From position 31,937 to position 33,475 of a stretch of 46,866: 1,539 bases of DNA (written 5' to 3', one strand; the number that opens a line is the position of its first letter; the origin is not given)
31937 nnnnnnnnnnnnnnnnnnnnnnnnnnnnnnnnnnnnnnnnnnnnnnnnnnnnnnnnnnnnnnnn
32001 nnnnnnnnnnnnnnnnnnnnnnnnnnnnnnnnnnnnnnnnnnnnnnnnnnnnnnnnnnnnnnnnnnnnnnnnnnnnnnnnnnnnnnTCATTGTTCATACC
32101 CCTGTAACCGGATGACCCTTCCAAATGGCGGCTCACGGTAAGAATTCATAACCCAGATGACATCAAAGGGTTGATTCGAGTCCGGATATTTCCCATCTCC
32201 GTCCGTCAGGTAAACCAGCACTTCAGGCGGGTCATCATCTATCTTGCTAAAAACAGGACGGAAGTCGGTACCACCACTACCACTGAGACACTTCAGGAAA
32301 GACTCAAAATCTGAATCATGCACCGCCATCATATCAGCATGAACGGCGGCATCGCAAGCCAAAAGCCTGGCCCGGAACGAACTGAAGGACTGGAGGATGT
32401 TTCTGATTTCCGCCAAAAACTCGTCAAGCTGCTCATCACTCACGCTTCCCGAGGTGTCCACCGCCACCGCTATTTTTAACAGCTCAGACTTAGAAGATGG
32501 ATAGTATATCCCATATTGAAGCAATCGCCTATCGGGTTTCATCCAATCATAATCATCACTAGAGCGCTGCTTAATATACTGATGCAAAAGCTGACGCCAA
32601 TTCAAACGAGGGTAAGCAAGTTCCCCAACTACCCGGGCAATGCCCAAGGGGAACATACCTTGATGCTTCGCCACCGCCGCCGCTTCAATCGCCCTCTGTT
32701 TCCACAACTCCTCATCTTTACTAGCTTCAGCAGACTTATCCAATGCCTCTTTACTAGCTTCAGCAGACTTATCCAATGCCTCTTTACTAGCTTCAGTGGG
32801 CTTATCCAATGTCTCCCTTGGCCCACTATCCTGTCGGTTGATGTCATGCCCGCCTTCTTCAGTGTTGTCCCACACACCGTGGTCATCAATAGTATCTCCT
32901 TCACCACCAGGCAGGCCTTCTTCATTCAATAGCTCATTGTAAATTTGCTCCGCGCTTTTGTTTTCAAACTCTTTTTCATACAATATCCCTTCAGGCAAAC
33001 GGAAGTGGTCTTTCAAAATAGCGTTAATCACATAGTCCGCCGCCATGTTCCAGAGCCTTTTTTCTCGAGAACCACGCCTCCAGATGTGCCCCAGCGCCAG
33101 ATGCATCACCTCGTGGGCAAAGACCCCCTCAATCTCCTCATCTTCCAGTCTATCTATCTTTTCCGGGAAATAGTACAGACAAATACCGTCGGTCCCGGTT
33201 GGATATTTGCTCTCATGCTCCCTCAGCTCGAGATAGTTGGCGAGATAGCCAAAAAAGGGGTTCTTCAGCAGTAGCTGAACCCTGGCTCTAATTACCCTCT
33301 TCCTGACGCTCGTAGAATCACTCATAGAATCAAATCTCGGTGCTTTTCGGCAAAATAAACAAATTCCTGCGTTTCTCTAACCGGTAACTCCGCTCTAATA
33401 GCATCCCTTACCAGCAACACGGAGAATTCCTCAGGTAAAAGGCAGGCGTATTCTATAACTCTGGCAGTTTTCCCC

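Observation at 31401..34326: MoxR-type AAA+ ATPase + HExxH/VWA protein + unknown protein are wedged into the pyl cluster and translationally coupled to pylB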

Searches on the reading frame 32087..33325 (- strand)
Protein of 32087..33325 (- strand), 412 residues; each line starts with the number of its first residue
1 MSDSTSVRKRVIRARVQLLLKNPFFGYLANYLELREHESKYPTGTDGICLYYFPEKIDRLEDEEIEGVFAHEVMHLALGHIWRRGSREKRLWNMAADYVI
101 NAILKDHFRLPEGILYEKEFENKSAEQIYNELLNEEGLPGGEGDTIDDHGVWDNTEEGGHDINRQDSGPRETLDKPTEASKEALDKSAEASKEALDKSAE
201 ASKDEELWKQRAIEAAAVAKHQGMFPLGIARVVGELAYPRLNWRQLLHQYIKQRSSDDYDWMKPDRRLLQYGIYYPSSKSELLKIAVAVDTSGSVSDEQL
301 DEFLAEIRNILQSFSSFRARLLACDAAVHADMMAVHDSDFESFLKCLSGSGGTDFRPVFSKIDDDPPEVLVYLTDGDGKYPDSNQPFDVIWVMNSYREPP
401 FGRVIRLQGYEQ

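Call 5: search_protein_families(library=pfam, proteins=[window:32087-33325:-], max_evalue=0.01)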
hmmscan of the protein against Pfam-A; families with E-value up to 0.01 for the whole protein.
window:32087-33325:- (412 aa): 3 families
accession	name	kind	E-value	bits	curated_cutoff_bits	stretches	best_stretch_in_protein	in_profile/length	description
PF13203.12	DUF2201_N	-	8.5e-41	140.8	23.2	1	9-277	4-269/271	Putative metallopeptidase domain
PF09967.15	DUF2201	-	1.4e-23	83.7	26.4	1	285-407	1-122/123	VWA-like domain (DUF2201)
PF01435.24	Peptidase_M48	-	0.0083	16.4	20.3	0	57-88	56-88/186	Peptidase family M48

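Call 6: search_protein_families(library=ncbifam, proteins=[window:32087-33325:-], max_evalue=0.01)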
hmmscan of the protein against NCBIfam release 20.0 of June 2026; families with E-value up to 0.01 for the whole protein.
window:32087-33325:- (412 aa): 1 family
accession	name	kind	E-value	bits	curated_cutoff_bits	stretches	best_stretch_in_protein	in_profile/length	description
NF052399.1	M48_lipo_LoiP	exception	0.00026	20.5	365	1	53-82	110-139/247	metalloprotease LoiP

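Call 7: search_protein_families(library=phrogs, proteins=[window:32087-33325:-], max_evalue=0.01)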
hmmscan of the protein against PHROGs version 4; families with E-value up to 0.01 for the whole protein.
window:32087-33325:- (412 aa): 2 families
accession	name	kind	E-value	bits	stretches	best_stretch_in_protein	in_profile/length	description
phrog_1314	-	DNA, RNA and nucleotide metabolism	6.7e-90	303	1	3-408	7-391/394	HNH endonuclease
phrog_30358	-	unknown function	9e-09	36.5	1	229-406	19-198/204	-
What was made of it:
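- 32087..33325 (-): Zincin-like (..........) N-terminal domain fused to a vWA domain with an intact MIDAS (DTSGS...T...D), 412 aa. DUF2201_N 8.5e-41 and DUF2201 1.4e-23 (call 5). phrog_1314 6.7e-90 (call 7).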

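Call 8: search_protein_families(library=padloc, proteins=[window:32087-33325:-], max_evalue=0.01)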
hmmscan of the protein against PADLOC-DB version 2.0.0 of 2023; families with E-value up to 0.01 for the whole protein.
window:32087-33325:- (412 aa): 0 families

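Call 19: find_homologous_proteins(query=window:32087-33325:-, max_evalue=1e-10)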
Query window:32087-33325:- (412 aa): 2307 proteins with E <= 1e-10 among 8000 candidates; the best 120 are listed.
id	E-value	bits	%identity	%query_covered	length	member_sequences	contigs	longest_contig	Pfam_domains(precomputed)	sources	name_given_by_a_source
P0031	6.2e-264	893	94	100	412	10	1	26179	PF13203.13,PF09967.16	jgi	-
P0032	1.8e-243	826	88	100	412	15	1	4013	PF13203.13,PF09967.16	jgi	-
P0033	2.3e-241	819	89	100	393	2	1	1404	PF13203.13,PF09967.16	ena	-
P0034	8.4e-241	817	88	100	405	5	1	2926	PF13203.13,PF09967.16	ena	-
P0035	5.0e-238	808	88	96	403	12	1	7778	PF13203.13,PF09967.16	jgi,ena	-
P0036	7.1e-237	804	85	100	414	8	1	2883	PF13203.13,PF09967.16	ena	-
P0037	5.3e-236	801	87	96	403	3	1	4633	PF13203.13,PF09967.16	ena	-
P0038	1.1e-229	780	85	100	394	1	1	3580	PF13203.13,PF09967.16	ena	-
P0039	1.1e-224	764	84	96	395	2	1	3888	PF13203.13,PF09967.16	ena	-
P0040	8.0e-218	741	81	96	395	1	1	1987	PF13203.13,PF09967.16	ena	-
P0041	5.9e-109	383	45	97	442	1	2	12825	PF13203.13,PF09967.16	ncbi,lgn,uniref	ncbi:MAG: VWA-like domain-containing protein [Candidatus Hadarchaeum sp.]|uniref:vWA domain-containi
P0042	1.1e-107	379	44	96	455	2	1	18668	PF13203.13,PF09967.16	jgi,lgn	jgi:predicted metal-dependent peptidase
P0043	4.7e-105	370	45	97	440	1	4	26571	PF13203.13,PF09967.16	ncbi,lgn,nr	ncbi:MAG: hypothetical protein H5T49_04580 [Hadesarchaea archaeon]|nr:hypothetical protein [Hadesarc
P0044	6.7e-102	360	44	97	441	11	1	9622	PF13203.13,PF09967.16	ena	-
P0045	2.7e-100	354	44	98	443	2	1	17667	PF13203.13,PF09967.16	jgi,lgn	jgi:predicted metal-dependent peptidase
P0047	2.1e-95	338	41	97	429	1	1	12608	PF13203.13,PF09967.16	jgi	-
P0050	8.3e-93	330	42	98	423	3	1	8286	PF13203.13,PF09967.16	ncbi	-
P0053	1.8e-89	319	40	98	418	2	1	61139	PF13203.13,PF09967.16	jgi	-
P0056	1.3e-81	293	37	97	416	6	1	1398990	PF13203.13,PF09967.16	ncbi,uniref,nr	ncbi:VWA-like domain-containing protein [Methanonatronarchaeum sp. AMET6-2]|uniref:vWA domain-contai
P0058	1.7e-76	276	37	97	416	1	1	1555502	PF13203.13,PF09967.16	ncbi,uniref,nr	ncbi:VWA-like domain-containing protein [Methanonatronarchaeum sp. AMET-Sl]|uniref:vWA domain-contai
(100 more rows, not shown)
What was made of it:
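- Single clade: after 81-94% identity the next vWA homologues are at 45% or less (call 19).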

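Call 20: find_encoding_contigs(protein=P0043, flank=10000, max_places=2)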
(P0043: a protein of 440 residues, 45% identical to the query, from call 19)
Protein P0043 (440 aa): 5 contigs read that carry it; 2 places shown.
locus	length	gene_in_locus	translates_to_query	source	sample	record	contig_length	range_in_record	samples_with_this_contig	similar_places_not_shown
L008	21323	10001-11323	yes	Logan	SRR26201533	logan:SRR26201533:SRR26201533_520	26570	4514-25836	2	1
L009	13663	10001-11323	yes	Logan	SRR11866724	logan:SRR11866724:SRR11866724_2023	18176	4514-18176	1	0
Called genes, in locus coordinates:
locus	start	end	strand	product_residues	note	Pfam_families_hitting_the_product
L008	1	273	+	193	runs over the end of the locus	-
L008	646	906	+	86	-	-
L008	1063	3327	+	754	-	PF03104:DNA_pol_B_exo1 (weak), PF00136:DNA_pol_B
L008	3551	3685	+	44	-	PF01402:RHH_1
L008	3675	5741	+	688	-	PF03477:ATP-cone, PF13597:NRDD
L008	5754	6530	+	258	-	-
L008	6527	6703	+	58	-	-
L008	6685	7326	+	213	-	PF13091:PLDc_2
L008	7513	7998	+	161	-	PF05168:HEPN (weak)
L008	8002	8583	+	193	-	PF01909:NTP_transf_2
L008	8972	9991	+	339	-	-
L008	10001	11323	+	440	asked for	PF13203:DUF2201_N, PF09967:DUF2201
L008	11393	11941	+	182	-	-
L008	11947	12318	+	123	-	-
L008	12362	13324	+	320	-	-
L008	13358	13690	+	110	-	-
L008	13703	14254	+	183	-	PF25958:DUF7995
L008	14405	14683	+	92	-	-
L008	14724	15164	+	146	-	-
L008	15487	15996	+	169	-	-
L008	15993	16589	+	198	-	PF13412:HTH_24 (weak), PF25212:HVO_A0114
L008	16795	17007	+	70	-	-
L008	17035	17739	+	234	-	-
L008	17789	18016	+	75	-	-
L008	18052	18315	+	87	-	-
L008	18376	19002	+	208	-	-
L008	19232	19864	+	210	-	-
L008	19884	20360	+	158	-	-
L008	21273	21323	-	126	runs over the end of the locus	-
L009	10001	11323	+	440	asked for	PF13203:DUF2201_N, PF09967:DUF2201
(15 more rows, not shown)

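Call 21: find_encoding_contigs(protein=P0056, flank=10000, max_places=2)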
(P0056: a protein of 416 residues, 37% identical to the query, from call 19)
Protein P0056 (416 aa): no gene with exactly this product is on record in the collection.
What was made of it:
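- Tried and rejected: P0056 (Methanonatronarchaeum sp. AMET6-2) could not be located by exact look-up (call 21).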

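Call 22: find_encoding_contigs(protein=P0042, flank=10000, max_places=2)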
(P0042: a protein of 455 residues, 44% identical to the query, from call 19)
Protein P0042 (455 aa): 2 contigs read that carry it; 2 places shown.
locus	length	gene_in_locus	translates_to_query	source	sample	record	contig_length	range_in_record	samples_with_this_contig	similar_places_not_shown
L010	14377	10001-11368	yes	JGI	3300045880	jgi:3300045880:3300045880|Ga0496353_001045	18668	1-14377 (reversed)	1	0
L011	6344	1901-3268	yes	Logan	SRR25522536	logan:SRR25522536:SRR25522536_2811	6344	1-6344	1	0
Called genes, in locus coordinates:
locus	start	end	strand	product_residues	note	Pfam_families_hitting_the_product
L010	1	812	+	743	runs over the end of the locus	PF03477:ATP-cone, PF13597:NRDD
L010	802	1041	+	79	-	-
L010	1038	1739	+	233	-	PF13353:Fer4_12 (weak), PF04055:Radical_SAM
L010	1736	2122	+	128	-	-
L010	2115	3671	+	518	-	PF22548:AEP-TOTE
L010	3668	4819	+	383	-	PF00149:Metallophos, PF04042:DNA_pol_E_B, PF12850:Metallophos_2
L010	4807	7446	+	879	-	PF03833:PolC_DP2_N, PF24844:PolC_DP2_central, PF24846:PolC_DP2_cat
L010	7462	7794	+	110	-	PF13384:HTH_23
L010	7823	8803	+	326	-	-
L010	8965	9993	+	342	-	PF07728:AAA_5 (faint)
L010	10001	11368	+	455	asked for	PF13203:DUF2201_N, PF09967:DUF2201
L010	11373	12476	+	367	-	-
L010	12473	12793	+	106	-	-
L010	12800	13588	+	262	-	-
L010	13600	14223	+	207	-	-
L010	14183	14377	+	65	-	?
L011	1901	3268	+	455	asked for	PF13203:DUF2201_N, PF09967:DUF2201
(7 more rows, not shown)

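Call 24: search_dna_similar(query=window:32087-33325:-, collection=phages, mode=protein, max_rows=25)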
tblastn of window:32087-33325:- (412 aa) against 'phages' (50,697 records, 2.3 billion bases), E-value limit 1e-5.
Records with a match: 696; places in all: 696; records where one place covers at least 80% of the query: 482.
Best place of each record, by identity: <60% 696.
By first word of the organism name: Escherichia 201; Pseudomonas 110; Vibrio 101; Klebsiella 28; Salmonella 23; Rhizobium 20; Pectobacterium 19; Achromobacter 17; Erwinia 16; Campylobacter 16; and 39 more.
By host as written in the record: - 106; Escherichia coli 74; Pseudomonas aeruginosa 42; Klebsiella pneumoniae 17; Pseudomonas aeruginosa PAO1 16; Campylobacter jejuni 15; Escherichia coli K-12 14; Pseudomonas aeruginosa ATCC 27853 12; and 194 more.
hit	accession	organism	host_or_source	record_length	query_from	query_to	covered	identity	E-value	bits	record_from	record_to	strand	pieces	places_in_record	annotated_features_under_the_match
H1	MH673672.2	Thermus phage phiFa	Thermus thermophilus HB27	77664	14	407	96%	34.7%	6e-54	198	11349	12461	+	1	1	hypothetical protein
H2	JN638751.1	Bacillus phage G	Bacillus megaterium str. ATCC 43725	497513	1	407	99%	33.0%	4e-56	205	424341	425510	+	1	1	576: gp576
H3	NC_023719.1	Bacillus phage G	Bacillus megaterium str. ATCC 43725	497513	1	407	99%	33.0%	4e-56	205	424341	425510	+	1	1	576: HNH endonuclease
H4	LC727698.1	Pseudomonas phage sp. 30-3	Pseudomonas aeruginosa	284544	4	383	92%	33.8%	1e-51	192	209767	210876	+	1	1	hydrolase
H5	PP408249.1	Pseudomonas phage vB_Pa-PAC2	Pseudomonas aeruginosa PAO1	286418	4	383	92%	33.8%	1e-51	192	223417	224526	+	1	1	Zn-dependent hydrolase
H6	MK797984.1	Pseudomonas phage vB_PaeM_PA5oct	-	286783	4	383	92%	33.8%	1e-51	192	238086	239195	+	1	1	hypothetical protein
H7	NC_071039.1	Pseudomonas phage vB_PaeM_PA5oct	-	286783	4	383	92%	33.8%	1e-51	192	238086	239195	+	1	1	HNH endonuclease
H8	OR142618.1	Pseudomonas phage Callisto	Pseudomonas aeruginosa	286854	4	383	92%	33.8%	1e-51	192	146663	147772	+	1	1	hypothetical protein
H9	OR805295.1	Pseudomonas phage Paride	Pseudomonas aeruginosa PAO1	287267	4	383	92%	33.8%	1e-51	192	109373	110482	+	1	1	homing endonuclease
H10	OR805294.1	Pseudomonas phage Ettore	Pseudomonas aeruginosa PAO1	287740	4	383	92%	33.8%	1e-51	192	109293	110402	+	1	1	homing endonuclease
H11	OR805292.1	Pseudomonas phage Cassandra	Pseudomonas aeruginosa PAO1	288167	4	383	92%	33.8%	1e-51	192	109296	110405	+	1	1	homing endonuclease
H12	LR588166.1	Pseudomonas phage vB_PaeM_MIJ3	-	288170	4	383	92%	33.8%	1e-51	192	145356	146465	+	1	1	DNA repair ATPase: DNA repair ATPase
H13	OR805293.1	Pseudomonas phage Deifobo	Pseudomonas aeruginosa PAO1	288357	4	383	92%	33.8%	1e-51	192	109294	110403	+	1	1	homing endonuclease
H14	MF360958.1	Salicola phage SCTP-2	Salicola sp. PV4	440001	3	410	99%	30.6%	5e-42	164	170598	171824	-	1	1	169: hypothetical protein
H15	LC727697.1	Pseudomonas phage sp. 30-2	Pseudomonas aeruginosa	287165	4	383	92%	32.8%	2e-51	191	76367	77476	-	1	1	hydrolase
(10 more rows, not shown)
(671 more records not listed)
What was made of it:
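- Closest known: Phage and archaeal MoxR AAA+ / metallopeptidase-vWA pair. Same: 696 phage records carry a homologue (call 24).
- Family identity and phage abundance: calls 5, 7 and 24. The family is mainly phage-borne (calls 7 and 24).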

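Call 38: find_encoding_contigs(protein=P0058, flank=10000, max_places=1)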
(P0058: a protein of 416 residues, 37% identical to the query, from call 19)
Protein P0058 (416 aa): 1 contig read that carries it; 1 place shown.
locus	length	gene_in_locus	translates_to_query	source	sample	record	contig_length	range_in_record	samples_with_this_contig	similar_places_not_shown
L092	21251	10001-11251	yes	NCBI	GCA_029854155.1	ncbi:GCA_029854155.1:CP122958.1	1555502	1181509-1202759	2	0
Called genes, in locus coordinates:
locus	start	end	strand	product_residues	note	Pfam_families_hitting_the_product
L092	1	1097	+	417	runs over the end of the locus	-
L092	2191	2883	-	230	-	-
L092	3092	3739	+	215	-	PF00753:Lactamase_B, PF19583:ODP (weak), PF12706:Lactamase_B_2 (weak)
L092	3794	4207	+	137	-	PF01986:DUF123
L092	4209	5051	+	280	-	PF00571:CBS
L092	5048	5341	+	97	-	PF01503:PRA-PH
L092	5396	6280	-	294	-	PF02082:Rrf2 (weak), PF03444:WHD_HrcA, PF00571:CBS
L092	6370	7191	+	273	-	PF02634:FdhD-NarQ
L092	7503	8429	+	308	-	PF00005:ABC_tran, PF13304:AAA_21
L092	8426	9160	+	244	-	PF01061:ABC2_membrane, PF12698:ABC2_membrane_3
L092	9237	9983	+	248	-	-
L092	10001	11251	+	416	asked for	PF13203:DUF2201_N, PF09967:DUF2201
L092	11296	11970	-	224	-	PF07947:YhhN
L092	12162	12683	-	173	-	PF14470:bPH_3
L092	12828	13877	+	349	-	PF02690:Na_Pi_cotrans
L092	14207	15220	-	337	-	PF12389:Peptidase_M73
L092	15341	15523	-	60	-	-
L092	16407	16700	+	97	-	PF11588:DUF3243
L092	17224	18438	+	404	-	-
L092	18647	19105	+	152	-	PF07790:Pilin_N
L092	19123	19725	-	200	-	PF00702:Hydrolase, PF12710:HAD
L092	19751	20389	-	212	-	PF01810:LysE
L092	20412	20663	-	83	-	-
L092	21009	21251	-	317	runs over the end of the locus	PF02517:Rce1-like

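Call 39: find_encoding_contigs(protein=P0053, flank=10000, max_places=1)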
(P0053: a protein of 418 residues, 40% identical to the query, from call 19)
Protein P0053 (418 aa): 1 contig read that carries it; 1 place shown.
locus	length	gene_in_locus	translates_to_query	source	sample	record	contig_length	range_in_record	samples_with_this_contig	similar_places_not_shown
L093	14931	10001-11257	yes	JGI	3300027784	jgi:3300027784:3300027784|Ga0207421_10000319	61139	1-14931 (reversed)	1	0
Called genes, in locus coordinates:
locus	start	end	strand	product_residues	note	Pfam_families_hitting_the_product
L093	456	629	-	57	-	-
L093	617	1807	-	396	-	PF01266:DAO (faint), PF01494:FAD_binding_3, PF04820:Trp_halogenase (faint), PF05834:Lycopene_cycl (faint), PF13450:NAD_binding_8 (faint)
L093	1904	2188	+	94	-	PF07760:DUF1616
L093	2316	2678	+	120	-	PF01981:PTH2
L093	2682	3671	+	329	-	PF00586:AIRS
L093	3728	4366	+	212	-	PF00406:ADK, PF13207:AAA_17, PF13238:AAA_18 (weak), PF05191:ADK_lid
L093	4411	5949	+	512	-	PF01409:tRNA-synt_2d, PF17759:tRNA_synthFbeta (faint)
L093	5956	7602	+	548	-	PF18262:PhetRS_B1 (weak), PF03484:B5, PF01409:tRNA-synt_2d (faint), PF17759:tRNA_synthFbeta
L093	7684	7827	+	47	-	-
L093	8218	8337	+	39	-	-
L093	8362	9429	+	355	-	PF13191:AAA_16 (faint)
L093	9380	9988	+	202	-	-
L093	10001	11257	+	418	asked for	PF13203:DUF2201_N, PF09967:DUF2201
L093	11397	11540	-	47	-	-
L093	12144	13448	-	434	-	PF12704:MacB_PCD, PF02687:FtsX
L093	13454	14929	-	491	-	?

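Call 61: search_protein_families(library=pfam, proteins=[L093:9380-9988:+, L092:9237-9983:+, L008:11393-11941:+, L010:11373-12476:+, L093:8362-9429:+, L008:8972-9991:+], max_evalue=0.1)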
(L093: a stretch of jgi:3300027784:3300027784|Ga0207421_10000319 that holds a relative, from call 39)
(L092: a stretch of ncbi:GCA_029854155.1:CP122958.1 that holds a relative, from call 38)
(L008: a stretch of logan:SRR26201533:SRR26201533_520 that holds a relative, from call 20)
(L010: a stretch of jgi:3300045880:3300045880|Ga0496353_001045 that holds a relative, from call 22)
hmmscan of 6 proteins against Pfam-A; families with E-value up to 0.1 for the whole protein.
L093:9380-9988:+ (202 aa): 0 families

L092:9237-9983:+ (248 aa): 1 family
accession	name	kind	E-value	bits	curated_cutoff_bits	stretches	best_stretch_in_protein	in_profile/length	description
PF05168.19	HEPN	-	0.091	13.4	22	1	52-111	50-106/117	HEPN domain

L008:11393-11941:+ (182 aa): 3 families
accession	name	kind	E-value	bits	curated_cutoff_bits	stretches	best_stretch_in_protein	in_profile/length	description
PF08843.17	AbiEii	-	0.0082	16.5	22.5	0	30-78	142-186/238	Nucleotidyl transferase AbiEii toxin, Type IV TA system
PF25082.1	GIPC1_GH2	-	0.07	14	27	0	6-34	38-66/91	GIPC1-3 GH2 domain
PF16619.10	SUIM_assoc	-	0.076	13.5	34.1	0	56-75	5-24/60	Unstructured region C-term to UIM in Ataxin3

L010:11373-12476:+ (367 aa): 0 families

L093:8362-9429:+ (355 aa): 13 families
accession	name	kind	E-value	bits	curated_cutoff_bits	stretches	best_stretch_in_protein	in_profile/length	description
PF13191.12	AAA_16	-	7.1e-06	27.1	32.6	1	26-63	22-63/167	AAA ATPase domain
PF07728.20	AAA_5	-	5.8e-05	23.6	22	1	31-161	2-139/139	AAA domain (dynein-related subfamily)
PF05673.19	DUF815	-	0.00015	21.4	23.8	1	29-110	54-120/249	Protein of unknown function (DUF815)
PF20030.5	bpMoxR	-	0.00022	20.8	27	1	11-125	17-125/205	MoxR domain in the MoxR-vWA-beta-propeller ternary systems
PF00004.35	AAA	-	0.00051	20.9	21.2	1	31-113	1-73/131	ATPase family associated with various cellular activities (AAA)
PF06414.18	Zeta_toxin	-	0.0047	16.8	22.3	1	22-64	10-50/199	Zeta toxin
PF13173.12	AAA_14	-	0.008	16.6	27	1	29-115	3-80/129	AAA domain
PF05496.18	RuvB_N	-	0.015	15.5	27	0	10-54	15-59/159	Holliday junction DNA helicase RuvB P-loop domain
PF13245.12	AAA_19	-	0.02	15.5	25.1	1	28-52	11-35/134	AAA domain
PF07726.17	AAA_3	-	0.027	14.8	27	1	31-161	2-129/131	ATPase family associated with various cellular activities (AAA)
PF13401.12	AAA_22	-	0.035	14.8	27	1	27-61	4-39/130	AAA domain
PF01443.25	Viral_helicase1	-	0.079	13.2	21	0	35-117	5-80/228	Viral superfamily 1 RNA helicase core domain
PF01637.24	ATPase_2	-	0.094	12.9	33.2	0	24-53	16-45/225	ATPase domain predominantly from Archaea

L008:8972-9991:+ (339 aa): 15 families
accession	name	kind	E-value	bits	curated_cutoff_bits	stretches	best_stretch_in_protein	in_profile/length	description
PF20720.3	nSTAND3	-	0.00016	21.8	27.2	1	22-45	17-40/155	Novel STAND NTPase 3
PF07728.20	AAA_5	-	0.00021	21.7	22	1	24-44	1-21/139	AAA domain (dynein-related subfamily)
PF00004.35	AAA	-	0.00094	20.1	21.2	1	25-45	1-21/131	ATPase family associated with various cellular activities (AAA)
PF13191.12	AAA_16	-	0.0011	19.9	32.6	1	13-45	12-47/167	AAA ATPase domain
PF13173.12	AAA_14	-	0.0062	17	27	1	23-106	3-73/129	AAA domain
PF05496.18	RuvB_N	-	0.0064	16.7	27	1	18-45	29-56/159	Holliday junction DNA helicase RuvB P-loop domain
PF07726.17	AAA_3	-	0.01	16.2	27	0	25-44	2-21/131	ATPase family associated with various cellular activities (AAA)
PF13521.12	AAA_28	-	0.015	16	27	1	25-45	2-22/164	AAA domain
PF13238.12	AAA_18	-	0.022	15.6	29.4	1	25-47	1-24/128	AAA domain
PF12775.13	AAA_7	-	0.036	14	25.8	1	12-44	25-55/181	P-loop containing dynein motor region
PF00931.28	NB-ARC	-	0.051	13.3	23.5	0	10-45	6-41/248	NB-ARC domain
PF01078.27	Mg_chelatase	-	0.052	13.4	20.3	1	22-43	22-43/207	Magnesium chelatase, subunit ChlI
PF14532.12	Sigma54_activ_2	-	0.061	14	25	0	20-46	19-45/138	Sigma-54 interaction domain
PF01695.23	IstB_IS21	-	0.077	12.9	24.1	0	22-45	92-115/238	IstB-like ATP binding protein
PF05729.18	NACHT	-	0.087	13.1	26.7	0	24-44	2-22/167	NACHT domain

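Call 65: find_homologous_proteins(query=A3, max_evalue=0.01)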
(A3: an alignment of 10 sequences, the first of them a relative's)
Query A3 (10 sequences) (202 aa, profile of the alignment): 17 proteins with E <= 0.01 among 3336 candidates.
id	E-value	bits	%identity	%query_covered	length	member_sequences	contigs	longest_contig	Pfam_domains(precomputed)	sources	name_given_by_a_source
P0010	2.1e-115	402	24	73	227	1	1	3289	-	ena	-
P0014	6.3e-115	401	25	50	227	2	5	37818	-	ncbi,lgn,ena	-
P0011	8.0e-115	400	23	72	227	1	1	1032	-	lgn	-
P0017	1.1e-114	400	25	50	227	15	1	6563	-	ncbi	ncbi:MAG: hypothetical protein V3V23_02300 [Dehalococcoidales bacterium]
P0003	1.2e-114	400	25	50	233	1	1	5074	-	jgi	-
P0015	9.7e-114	397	23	73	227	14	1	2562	-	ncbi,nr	ncbi:MAG: hypothetical protein KAJ55_05280 [Anaerolineales bacterium]|nr:hypothetical protein [Anaer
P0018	1.2e-113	396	23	73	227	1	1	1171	-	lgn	-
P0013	1.5e-113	396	25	75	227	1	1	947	-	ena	-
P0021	3.7e-112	391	25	50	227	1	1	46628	-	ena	-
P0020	1.2e-111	390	27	75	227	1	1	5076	-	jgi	-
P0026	3.3e-110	385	-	-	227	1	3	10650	-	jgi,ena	-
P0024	4.7e-108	378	25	62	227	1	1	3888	-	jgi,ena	-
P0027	1.8e-106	373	-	-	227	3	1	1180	-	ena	-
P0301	5.3e-60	221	100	100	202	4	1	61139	-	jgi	-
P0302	4.8e-27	113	28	41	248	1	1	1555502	-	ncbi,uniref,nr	ncbi:hypothetical protein [Methanonatronarchaeum sp. AMET-Sl]|uniref:hypothetical protein n=1 Tax=Me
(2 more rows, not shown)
